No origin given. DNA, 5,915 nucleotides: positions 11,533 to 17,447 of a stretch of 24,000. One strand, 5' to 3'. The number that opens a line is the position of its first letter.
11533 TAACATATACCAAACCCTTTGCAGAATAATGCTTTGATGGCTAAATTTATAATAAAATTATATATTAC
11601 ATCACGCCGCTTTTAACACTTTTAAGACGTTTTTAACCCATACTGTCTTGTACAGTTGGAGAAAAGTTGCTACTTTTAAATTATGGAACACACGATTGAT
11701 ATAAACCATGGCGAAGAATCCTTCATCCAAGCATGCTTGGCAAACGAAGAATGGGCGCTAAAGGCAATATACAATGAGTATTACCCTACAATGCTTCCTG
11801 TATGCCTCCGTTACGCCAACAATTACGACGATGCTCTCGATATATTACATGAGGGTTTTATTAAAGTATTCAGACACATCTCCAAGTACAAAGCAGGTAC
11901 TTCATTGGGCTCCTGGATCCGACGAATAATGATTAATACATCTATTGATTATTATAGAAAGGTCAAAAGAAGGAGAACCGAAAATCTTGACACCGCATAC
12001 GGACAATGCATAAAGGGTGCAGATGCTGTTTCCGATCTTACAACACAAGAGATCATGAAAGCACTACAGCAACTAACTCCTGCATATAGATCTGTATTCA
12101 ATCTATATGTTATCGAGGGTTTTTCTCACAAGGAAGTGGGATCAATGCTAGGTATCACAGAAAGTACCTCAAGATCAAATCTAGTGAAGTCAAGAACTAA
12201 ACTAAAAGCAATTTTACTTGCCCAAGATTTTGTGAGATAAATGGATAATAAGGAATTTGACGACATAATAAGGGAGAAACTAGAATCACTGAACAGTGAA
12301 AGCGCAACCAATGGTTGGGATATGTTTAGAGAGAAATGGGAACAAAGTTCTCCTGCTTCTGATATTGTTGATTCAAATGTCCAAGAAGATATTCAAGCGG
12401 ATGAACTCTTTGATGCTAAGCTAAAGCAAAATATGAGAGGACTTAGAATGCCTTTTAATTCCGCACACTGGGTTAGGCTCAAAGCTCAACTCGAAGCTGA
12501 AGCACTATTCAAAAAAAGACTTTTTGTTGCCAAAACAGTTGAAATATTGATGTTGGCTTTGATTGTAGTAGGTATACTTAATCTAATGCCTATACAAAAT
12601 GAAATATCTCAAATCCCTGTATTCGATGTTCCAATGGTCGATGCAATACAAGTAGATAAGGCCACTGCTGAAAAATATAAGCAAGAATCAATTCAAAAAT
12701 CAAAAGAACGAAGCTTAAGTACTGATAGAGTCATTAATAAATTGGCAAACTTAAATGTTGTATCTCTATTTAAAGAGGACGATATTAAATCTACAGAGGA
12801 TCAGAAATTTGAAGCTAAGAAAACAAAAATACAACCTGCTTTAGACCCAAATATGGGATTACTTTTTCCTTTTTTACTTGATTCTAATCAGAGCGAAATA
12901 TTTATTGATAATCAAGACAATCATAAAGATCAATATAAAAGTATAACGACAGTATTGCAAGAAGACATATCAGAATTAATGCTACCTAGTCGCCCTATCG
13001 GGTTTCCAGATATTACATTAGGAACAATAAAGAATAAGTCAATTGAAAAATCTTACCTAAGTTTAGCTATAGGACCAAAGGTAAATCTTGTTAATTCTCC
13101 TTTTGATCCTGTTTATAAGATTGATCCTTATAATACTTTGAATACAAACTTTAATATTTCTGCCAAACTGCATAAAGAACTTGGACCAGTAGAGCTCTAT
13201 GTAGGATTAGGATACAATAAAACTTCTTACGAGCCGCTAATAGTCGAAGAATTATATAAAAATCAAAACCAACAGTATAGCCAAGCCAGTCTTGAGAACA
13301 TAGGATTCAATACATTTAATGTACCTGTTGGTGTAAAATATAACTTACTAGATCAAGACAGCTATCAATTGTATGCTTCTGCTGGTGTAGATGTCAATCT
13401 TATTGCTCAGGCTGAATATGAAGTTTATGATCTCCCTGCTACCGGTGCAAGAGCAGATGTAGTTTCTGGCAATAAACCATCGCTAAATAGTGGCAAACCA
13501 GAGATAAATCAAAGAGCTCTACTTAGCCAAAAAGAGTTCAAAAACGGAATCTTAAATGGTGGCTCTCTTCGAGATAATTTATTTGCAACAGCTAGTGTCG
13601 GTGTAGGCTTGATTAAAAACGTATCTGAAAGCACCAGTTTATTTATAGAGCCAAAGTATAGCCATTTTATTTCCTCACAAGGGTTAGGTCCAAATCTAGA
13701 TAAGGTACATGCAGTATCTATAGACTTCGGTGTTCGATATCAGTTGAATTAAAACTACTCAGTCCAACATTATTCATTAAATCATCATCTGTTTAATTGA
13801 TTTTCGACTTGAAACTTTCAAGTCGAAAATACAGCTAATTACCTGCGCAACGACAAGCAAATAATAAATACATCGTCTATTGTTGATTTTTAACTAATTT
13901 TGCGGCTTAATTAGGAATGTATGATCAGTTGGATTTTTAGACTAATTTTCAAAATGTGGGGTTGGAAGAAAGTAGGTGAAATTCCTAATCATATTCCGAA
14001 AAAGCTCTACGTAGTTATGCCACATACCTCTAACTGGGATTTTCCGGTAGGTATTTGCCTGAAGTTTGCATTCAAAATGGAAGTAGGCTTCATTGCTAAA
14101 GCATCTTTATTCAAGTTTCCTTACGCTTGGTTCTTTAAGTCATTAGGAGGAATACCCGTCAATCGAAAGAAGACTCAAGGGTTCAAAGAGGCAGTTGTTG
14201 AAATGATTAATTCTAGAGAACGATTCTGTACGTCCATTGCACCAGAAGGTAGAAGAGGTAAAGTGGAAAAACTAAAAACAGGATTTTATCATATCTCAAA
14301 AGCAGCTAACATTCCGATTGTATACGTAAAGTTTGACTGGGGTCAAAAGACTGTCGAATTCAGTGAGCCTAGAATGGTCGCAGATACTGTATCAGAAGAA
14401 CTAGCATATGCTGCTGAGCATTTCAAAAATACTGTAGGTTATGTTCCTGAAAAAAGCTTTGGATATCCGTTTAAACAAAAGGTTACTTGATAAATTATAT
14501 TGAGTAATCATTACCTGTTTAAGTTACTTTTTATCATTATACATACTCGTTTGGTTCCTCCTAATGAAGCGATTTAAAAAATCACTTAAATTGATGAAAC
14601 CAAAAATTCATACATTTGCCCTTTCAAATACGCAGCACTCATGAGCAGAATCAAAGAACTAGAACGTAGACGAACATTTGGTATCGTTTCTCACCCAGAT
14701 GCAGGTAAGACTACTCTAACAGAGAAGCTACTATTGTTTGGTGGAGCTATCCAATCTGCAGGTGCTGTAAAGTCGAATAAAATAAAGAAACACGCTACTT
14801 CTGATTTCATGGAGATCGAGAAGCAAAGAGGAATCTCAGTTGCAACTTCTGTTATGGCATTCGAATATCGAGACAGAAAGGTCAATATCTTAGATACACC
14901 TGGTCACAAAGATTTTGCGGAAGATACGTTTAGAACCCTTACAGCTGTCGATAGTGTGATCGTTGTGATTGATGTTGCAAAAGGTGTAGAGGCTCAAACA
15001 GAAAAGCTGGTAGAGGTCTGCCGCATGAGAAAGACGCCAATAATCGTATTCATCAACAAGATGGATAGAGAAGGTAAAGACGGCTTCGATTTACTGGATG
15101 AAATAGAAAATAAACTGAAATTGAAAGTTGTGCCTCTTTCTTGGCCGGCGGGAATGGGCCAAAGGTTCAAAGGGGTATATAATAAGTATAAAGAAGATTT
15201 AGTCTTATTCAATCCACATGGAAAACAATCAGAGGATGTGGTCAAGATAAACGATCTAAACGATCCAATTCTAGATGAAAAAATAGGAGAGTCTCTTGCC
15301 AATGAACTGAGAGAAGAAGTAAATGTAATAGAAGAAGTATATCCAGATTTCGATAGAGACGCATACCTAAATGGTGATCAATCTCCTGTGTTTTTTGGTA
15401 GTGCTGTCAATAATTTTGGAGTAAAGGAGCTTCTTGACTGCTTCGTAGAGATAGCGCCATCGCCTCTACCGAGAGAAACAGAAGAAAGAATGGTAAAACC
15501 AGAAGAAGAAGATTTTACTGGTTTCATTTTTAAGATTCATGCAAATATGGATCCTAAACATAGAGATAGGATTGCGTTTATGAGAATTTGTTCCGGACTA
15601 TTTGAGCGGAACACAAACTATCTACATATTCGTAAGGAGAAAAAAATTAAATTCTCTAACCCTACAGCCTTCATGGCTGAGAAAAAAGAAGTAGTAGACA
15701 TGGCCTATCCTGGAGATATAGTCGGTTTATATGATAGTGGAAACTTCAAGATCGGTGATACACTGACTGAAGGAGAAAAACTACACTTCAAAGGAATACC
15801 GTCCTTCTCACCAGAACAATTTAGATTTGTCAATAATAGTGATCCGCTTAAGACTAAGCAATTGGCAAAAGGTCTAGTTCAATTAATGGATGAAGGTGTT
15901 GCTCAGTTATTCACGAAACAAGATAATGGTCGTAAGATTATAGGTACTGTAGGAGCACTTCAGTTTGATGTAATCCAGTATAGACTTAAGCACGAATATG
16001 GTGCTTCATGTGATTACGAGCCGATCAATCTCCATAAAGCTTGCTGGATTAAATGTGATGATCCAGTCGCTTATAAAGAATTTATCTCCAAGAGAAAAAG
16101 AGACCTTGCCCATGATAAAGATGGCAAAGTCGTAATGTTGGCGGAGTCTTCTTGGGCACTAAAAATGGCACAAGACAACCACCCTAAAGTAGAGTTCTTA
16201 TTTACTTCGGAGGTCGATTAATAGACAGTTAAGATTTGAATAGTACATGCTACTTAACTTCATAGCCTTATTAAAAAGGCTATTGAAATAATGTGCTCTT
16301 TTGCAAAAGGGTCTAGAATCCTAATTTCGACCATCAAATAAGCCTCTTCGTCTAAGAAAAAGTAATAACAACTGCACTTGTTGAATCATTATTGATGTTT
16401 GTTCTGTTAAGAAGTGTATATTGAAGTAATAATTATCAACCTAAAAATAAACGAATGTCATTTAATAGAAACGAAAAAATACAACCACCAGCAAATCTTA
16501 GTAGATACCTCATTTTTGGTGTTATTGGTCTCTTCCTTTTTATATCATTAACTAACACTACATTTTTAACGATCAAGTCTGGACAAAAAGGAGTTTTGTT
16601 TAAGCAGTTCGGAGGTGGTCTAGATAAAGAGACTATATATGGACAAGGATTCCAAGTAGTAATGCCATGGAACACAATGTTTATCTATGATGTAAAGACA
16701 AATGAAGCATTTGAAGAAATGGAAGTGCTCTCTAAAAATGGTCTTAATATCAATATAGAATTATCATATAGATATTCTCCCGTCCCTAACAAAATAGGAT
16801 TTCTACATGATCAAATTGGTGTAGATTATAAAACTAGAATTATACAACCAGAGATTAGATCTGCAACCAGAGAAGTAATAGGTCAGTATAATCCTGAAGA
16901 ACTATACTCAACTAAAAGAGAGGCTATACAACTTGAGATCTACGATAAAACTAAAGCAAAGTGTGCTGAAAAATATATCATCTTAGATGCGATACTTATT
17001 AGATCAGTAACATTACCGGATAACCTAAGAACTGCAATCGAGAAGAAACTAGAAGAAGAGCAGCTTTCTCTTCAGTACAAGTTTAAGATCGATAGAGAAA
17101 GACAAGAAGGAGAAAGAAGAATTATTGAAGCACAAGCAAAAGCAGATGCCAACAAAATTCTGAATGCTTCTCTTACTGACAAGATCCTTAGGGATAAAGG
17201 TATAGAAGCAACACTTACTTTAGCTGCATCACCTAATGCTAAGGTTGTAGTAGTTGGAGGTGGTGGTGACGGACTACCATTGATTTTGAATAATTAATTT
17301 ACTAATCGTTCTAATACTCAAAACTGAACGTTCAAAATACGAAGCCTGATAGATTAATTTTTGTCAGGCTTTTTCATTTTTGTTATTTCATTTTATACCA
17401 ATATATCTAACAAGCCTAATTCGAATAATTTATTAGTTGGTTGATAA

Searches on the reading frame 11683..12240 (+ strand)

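Call 86: search_protein_families(library=pfam, proteins=[window:11683-12240:+])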
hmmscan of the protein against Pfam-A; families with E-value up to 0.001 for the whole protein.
window:11683-12240:+ (185 aa): 5 families
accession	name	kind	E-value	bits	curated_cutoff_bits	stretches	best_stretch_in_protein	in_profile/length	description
PF04542.20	Sigma70_r2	-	2.7e-15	56.4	24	1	29-97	1-71/71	Sigma-70 region 2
PF08281.18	Sigma70_r4_2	-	1.7e-14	53.6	25.7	1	122-174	2-54/54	Sigma-70, region 4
PF04545.22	Sigma70_r4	-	3.8e-08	33.2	24.1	1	127-175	1-49/50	Sigma-70, region 4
PF07638.17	Sigma70_ECF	-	0.00013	22.4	21.1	1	116-176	121-181/185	ECF sigma factor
PF22233.2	PhyR_sigma-like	-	0.00013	22.1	27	1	128-162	1-35/50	Response regulator PhyR, sigma-like domain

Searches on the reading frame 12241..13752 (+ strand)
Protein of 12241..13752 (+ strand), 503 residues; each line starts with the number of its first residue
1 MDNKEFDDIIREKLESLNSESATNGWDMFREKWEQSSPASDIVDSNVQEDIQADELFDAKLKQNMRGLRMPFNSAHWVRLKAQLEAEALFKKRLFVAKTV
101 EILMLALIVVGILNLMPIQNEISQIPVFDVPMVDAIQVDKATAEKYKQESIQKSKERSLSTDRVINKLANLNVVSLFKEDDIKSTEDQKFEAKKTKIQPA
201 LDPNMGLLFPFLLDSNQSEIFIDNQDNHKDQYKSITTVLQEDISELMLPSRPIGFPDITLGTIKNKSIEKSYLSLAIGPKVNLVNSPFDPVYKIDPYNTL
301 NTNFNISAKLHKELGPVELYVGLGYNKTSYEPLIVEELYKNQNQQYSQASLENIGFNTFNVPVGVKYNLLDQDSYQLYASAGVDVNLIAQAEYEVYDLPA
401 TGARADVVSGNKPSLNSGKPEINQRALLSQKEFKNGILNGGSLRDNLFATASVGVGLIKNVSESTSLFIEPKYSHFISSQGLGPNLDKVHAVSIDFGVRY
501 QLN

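Call 87: search_protein_families(library=pfam, proteins=[window:12241-13752:+])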
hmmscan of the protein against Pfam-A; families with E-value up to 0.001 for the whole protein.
window:12241-13752:+ (503 aa): 1 family
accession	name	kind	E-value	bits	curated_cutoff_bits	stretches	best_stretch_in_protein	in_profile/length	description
PF13568.12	OMP_b-brl_2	-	3.1e-05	24.5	27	1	274-407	8-136/175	Outer membrane protein beta-barrel domain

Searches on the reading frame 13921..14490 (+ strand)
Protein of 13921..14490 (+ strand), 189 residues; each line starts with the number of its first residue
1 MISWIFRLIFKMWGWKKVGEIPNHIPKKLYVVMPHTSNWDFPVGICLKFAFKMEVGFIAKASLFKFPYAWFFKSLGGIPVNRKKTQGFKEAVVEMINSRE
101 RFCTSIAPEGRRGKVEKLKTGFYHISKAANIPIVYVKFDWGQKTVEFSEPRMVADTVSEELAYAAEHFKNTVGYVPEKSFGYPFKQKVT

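Call 87: search_protein_families(library=pfam, proteins=[window:13921-14490:+])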
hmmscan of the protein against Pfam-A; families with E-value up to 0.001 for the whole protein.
window:13921-14490:+ (189 aa): 1 family
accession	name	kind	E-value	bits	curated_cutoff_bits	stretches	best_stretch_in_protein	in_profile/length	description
PF01553.26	Acyltransferase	-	7.1e-12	45.7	23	1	28-134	15-127/132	Acyltransferase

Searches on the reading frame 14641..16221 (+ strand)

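Call 87: search_protein_families(library=pfam, proteins=[window:14641-16221:+])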
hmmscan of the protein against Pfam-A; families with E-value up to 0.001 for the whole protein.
window:14641-16221:+ (526 aa): 6 families
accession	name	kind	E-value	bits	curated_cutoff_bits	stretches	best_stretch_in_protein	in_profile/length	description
PF00009.33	GTP_EFTU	-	7.6e-53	179.3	26.5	1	9-273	2-187/188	Elongation factor Tu GTP binding domain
PF16658.11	RF3_C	-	2.2e-45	154.2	40.1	1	383-510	1-131/132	Class II release factor RF3, C-terminal domain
PF22042.2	EF-G_D2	-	1.8e-26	92.5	27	1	292-377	2-83/84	Elongation factor G domain 2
PF01926.29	MMR_HSR1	-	1.5e-08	35.2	21.9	1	14-140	3-113/113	50S ribosome-binding GTPase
PF03144.31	GTP_EFTU_D2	-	1.1e-07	32.6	30.3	1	310-376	2-73/73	Elongation factor Tu domain 2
PF02421.24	FeoB_N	-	2.4e-05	24.3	27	1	63-167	31-142/156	Ferrous iron transport protein B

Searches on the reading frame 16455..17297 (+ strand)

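Call 87: search_protein_families(library=pfam, proteins=[window:16455-17297:+])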
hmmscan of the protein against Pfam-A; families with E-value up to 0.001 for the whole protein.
window:16455-17297:+ (280 aa): 1 family
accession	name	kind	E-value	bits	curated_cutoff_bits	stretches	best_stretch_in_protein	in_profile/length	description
PF01145.31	Band_7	-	6.6e-27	95.1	23.6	1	39-218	2-175/176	SPFH domain / Band 7 family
